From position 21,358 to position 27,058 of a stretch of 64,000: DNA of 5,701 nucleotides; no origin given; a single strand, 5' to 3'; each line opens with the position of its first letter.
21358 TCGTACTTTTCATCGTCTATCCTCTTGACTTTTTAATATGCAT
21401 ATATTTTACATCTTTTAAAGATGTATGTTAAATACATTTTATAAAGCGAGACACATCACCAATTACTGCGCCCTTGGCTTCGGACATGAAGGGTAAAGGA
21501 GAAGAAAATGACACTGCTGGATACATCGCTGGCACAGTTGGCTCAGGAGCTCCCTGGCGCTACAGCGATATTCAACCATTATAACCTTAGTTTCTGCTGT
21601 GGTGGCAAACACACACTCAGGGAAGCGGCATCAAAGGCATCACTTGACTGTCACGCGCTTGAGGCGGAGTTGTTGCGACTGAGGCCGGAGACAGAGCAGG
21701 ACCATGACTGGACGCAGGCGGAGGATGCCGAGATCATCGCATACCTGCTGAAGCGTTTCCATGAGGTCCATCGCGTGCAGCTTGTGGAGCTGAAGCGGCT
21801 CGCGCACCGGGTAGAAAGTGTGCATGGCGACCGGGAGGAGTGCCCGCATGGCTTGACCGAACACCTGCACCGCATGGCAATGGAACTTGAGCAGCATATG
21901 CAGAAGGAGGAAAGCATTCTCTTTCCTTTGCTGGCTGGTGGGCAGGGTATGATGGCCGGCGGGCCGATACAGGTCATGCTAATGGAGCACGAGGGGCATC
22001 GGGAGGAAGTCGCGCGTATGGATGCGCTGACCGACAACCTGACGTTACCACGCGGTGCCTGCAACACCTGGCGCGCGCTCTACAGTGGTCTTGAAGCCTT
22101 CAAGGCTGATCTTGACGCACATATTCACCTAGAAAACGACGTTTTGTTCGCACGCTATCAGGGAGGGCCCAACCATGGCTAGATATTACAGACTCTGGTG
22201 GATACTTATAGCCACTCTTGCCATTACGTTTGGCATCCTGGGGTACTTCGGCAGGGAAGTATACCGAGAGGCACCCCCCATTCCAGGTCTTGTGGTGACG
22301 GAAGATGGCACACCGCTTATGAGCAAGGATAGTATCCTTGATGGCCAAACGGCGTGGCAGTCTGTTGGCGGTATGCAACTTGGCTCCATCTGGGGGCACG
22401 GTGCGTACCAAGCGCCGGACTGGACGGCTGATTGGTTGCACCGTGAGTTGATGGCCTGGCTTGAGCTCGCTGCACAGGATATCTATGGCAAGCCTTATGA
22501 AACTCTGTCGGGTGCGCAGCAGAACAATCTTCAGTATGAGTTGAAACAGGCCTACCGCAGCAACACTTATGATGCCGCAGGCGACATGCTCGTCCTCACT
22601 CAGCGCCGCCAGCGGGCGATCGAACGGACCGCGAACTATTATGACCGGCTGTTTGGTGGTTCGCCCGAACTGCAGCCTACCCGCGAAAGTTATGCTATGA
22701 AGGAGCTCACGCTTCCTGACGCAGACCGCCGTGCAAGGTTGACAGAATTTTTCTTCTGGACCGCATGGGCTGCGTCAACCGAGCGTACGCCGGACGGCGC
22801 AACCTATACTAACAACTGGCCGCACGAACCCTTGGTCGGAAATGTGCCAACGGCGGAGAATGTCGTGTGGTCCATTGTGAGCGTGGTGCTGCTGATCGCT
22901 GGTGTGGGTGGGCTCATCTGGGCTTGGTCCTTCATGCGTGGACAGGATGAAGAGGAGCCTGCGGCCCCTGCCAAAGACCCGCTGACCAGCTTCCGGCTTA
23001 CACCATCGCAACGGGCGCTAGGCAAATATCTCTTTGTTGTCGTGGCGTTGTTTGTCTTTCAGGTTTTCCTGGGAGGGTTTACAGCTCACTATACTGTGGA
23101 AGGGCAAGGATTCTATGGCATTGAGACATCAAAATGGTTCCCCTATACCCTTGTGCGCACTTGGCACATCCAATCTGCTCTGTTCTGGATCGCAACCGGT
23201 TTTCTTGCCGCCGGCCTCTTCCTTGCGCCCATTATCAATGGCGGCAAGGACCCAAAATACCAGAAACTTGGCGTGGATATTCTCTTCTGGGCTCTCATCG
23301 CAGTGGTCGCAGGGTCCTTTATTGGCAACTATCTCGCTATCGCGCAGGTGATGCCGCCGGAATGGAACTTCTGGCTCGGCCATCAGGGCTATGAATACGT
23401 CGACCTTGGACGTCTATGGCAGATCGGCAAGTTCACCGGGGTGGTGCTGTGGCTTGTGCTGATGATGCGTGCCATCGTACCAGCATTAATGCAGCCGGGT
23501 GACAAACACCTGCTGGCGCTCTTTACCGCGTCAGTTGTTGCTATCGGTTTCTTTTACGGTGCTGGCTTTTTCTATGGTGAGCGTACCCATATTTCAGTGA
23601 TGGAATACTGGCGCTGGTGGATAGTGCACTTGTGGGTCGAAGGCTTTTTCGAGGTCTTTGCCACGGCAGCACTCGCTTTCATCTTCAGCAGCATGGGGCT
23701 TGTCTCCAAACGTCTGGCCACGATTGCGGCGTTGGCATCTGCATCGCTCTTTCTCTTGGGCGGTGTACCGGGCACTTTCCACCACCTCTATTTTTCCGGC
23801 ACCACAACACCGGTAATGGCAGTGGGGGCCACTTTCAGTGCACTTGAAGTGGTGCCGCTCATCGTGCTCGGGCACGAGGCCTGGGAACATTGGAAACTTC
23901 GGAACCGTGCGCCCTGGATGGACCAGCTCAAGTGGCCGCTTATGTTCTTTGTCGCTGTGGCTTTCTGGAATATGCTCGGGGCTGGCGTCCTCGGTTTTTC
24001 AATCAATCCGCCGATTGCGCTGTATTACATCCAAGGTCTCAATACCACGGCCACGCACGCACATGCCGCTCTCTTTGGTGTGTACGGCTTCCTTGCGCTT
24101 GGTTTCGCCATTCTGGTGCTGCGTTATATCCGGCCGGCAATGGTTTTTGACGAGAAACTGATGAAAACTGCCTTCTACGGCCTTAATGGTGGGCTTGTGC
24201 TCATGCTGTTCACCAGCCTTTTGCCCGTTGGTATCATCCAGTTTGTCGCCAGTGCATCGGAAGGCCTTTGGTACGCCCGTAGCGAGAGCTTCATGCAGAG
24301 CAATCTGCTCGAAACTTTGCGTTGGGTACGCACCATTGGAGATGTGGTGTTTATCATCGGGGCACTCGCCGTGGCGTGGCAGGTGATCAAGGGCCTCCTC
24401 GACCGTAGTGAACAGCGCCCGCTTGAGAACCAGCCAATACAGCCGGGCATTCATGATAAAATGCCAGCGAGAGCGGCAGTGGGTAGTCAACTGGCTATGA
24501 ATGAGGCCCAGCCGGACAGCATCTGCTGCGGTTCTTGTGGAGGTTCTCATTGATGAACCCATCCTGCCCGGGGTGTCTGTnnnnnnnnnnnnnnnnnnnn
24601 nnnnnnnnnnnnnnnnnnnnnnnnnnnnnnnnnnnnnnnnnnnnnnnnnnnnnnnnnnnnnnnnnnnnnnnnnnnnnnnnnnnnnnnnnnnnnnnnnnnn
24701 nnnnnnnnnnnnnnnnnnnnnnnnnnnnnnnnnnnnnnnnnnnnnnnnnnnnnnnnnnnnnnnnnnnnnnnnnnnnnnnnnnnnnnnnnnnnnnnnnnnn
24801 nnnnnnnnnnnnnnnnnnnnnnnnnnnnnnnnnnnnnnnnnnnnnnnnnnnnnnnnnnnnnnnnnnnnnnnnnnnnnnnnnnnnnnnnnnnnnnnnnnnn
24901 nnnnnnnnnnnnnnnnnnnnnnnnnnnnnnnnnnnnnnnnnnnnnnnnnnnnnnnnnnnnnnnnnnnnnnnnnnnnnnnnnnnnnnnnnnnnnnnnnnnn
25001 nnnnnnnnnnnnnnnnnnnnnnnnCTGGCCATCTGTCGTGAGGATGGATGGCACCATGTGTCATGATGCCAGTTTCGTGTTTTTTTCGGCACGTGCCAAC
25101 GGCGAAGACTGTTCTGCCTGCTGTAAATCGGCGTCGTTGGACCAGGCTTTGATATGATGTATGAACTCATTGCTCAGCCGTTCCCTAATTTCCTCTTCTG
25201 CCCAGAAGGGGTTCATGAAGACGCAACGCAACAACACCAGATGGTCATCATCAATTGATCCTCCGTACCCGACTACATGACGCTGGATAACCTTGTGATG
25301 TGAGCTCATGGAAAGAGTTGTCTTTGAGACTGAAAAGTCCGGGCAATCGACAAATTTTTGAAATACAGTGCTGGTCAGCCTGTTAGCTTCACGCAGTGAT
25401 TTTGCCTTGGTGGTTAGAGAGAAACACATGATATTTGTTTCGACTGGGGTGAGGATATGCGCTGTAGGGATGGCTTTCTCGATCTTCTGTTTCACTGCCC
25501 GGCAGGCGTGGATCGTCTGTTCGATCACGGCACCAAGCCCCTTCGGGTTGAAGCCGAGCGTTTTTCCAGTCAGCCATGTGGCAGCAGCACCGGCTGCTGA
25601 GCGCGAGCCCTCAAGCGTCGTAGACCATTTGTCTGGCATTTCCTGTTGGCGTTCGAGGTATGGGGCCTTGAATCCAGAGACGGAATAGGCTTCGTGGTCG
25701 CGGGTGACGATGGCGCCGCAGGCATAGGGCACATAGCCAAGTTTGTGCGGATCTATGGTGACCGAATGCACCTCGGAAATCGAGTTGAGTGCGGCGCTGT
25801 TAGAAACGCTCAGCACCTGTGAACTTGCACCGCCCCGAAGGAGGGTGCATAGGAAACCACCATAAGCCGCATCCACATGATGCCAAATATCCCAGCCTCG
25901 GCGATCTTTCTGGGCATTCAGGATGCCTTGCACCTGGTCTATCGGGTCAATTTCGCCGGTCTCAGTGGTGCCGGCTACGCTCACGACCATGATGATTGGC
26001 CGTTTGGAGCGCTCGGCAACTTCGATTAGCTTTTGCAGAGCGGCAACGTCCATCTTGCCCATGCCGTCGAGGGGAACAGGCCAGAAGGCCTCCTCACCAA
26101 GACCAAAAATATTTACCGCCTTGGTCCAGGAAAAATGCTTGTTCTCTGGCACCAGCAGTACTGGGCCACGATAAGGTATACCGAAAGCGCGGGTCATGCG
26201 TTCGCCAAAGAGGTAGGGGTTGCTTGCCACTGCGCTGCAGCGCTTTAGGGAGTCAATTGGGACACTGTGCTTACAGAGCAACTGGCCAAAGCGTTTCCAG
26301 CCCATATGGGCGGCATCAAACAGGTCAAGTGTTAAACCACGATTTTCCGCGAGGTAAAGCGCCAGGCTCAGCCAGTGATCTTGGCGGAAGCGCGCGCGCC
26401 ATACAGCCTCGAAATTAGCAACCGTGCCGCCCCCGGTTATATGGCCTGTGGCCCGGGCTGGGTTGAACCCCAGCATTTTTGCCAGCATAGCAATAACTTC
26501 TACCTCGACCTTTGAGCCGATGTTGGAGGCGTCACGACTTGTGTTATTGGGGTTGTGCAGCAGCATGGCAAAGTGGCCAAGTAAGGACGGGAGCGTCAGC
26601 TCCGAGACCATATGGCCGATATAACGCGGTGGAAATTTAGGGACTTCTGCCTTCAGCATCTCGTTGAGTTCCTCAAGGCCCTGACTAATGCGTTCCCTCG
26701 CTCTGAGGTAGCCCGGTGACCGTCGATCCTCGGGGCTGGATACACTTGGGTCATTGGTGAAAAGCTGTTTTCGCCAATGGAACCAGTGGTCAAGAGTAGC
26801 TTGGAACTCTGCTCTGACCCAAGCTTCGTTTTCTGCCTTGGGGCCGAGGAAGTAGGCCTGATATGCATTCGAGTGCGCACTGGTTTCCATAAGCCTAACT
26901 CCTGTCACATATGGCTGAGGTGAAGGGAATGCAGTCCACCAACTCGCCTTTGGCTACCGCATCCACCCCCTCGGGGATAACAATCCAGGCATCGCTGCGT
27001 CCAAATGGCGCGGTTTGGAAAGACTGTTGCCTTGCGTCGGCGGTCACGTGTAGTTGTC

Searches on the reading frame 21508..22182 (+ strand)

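Call 14: search_protein_families(library=pfam, proteins=[window:21508-22182:+], max_evalue=0.00001)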
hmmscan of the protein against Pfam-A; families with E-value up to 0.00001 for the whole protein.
window:21508-22182:+ (224 aa): 2 families
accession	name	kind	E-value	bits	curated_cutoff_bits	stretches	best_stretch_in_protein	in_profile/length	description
PF01814.28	Hemerythrin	-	3.7e-20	73.1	25.3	1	79-216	4-126/127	Hemerythrin HHE cation binding domain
PF04405.19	ScdA_N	-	1.7e-16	60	32.5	1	5-57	2-54/56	Domain of Unknown function (DUF542)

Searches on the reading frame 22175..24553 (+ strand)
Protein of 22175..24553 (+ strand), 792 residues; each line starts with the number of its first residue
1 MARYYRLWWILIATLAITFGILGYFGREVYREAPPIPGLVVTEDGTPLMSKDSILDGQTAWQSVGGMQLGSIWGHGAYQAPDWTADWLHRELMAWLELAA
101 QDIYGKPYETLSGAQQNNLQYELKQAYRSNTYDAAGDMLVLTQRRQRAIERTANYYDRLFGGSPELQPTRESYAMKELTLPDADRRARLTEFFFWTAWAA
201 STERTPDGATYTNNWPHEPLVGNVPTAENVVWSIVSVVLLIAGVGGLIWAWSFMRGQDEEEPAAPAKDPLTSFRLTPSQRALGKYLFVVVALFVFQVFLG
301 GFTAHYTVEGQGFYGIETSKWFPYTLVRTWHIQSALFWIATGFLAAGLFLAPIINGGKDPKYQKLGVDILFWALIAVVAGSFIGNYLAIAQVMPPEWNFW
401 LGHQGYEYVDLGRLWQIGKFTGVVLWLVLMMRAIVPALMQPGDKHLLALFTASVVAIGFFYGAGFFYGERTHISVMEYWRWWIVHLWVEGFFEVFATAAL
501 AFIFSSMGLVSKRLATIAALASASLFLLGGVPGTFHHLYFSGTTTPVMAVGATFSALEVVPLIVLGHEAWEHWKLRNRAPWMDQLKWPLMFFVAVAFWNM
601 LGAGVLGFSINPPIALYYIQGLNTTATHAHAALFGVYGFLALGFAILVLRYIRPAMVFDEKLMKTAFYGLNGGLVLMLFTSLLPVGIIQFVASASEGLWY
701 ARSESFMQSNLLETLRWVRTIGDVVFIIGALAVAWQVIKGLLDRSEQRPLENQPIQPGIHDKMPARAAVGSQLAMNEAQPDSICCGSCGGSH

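Call 14: search_protein_families(library=pfam, proteins=[window:22175-24553:+], max_evalue=0.00001)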
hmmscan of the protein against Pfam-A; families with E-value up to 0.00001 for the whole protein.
window:22175-24553:+ (792 aa): 2 families
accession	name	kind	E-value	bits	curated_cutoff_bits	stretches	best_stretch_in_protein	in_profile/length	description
PF22085.1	NorB_cytochrome_c-like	-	2.3e-66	224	29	1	38-217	2-181/181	Nitric oxide reductase subunit B, cytochrome c-like domain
PF00115.25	COX1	-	5e-56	190.8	34.8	1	282-725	3-436/436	Cytochrome C and Quinol oxidase polypeptide I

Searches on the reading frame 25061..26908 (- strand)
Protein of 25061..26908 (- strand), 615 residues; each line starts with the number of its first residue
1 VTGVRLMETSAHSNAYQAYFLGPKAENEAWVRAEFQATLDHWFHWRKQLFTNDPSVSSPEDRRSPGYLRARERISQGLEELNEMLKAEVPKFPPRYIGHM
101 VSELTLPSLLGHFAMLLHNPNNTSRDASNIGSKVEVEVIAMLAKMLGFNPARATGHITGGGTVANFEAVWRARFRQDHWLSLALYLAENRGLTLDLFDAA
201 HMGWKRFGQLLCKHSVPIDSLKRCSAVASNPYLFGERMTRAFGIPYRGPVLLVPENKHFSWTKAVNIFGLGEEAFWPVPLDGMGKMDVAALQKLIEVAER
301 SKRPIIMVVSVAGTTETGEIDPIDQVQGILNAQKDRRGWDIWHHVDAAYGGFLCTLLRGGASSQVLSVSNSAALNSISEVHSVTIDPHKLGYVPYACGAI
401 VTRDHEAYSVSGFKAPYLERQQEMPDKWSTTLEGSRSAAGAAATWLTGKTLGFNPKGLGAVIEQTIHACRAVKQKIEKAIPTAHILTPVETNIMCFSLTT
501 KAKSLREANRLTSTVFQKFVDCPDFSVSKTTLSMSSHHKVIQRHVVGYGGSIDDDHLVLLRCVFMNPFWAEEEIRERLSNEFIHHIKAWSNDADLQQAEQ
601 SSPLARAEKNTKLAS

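Call 14: search_protein_families(library=pfam, proteins=[window:25061-26908:-], max_evalue=0.00001)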
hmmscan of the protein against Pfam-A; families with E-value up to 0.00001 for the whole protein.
window:25061-26908:- (615 aa): 1 family
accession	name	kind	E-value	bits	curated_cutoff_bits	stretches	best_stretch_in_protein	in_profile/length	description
PF00282.25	Pyridoxal_deC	-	4.5e-35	121.5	27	1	249-498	146-374/375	Pyridoxal-dependent decarboxylase conserved domain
